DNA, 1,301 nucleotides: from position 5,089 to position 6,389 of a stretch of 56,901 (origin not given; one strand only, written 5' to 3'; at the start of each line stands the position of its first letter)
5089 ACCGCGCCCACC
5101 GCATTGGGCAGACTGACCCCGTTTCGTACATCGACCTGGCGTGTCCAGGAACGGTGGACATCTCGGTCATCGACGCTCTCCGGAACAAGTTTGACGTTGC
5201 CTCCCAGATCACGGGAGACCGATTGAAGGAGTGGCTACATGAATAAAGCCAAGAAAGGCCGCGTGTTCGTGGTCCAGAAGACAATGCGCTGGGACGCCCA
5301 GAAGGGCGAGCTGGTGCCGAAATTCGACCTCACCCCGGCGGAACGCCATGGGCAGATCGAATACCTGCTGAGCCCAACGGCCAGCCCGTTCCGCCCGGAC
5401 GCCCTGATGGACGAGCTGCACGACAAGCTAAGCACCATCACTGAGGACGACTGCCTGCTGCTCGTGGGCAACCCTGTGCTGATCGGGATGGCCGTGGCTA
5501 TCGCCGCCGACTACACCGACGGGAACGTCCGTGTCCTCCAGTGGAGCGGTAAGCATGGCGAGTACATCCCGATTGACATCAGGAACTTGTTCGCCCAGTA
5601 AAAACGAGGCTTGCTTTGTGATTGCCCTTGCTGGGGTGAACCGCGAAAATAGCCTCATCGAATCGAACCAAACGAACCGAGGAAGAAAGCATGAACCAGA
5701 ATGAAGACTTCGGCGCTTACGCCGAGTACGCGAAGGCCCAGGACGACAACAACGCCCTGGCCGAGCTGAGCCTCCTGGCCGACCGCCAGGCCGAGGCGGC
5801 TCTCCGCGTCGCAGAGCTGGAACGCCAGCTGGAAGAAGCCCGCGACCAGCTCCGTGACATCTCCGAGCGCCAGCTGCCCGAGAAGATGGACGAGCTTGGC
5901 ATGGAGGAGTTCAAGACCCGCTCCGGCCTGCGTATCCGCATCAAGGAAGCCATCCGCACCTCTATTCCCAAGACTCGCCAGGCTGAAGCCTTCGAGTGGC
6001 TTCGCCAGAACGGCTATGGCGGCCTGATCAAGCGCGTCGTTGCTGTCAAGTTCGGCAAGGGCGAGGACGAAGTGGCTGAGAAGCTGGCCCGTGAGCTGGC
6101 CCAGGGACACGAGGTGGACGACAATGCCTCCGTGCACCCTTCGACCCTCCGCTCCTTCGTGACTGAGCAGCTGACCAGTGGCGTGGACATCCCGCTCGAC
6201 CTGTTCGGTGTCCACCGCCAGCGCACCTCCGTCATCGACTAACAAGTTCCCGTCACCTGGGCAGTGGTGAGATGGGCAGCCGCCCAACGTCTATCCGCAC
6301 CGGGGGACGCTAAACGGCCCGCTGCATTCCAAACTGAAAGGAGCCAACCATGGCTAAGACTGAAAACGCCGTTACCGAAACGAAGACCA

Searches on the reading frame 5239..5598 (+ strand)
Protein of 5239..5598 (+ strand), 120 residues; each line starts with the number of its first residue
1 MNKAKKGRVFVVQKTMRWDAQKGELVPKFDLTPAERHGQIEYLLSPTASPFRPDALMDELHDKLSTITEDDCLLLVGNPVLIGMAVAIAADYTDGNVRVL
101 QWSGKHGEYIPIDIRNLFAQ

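Call 56: search_protein_families(library=phrogs, proteins=[window:5239-5598:+], max_evalue=0.001)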
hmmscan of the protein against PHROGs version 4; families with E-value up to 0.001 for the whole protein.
window:5239-5598:+ (120 aa): 1 family
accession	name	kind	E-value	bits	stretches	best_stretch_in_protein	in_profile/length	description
phrog_5888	-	unknown function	5e-52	175.8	1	6-119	1-114/118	-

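Call 74: search_protein_families(library=pfam, proteins=[window:5239-5598:+], max_evalue=0.01)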
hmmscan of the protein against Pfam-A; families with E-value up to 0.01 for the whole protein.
window:5239-5598:+ (120 aa): 1 family
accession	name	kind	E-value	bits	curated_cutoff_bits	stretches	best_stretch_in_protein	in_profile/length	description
PF23992.1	Pam3_gp32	-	2.1e-37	127.8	27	1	8-115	2-107/108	Phage Pam3 gp32-like protein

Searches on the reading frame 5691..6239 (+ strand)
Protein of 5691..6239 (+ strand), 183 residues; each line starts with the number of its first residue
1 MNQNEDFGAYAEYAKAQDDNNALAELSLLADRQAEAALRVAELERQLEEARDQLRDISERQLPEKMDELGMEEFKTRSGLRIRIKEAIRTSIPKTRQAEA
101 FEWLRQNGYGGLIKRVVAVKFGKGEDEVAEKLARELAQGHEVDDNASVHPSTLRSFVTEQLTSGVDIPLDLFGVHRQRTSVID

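Call 56: search_protein_families(library=phrogs, proteins=[window:5691-6239:+], max_evalue=0.001)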
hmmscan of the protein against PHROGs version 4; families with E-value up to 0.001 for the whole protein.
window:5691-6239:+ (183 aa): 1 family
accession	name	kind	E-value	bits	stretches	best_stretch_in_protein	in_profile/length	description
phrog_2378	-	unknown function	1.1e-68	231.8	1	2-182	6-184/189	-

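Call 74: search_protein_families(library=pfam, proteins=[window:5691-6239:+], max_evalue=0.01)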
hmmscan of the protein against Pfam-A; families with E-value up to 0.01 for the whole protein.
window:5691-6239:+ (183 aa): 1 family
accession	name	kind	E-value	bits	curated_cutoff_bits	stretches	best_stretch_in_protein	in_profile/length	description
PF23984.1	DUF7307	-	4.5e-33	114.4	27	1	27-182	3-127/129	Pam3 gp33-like protein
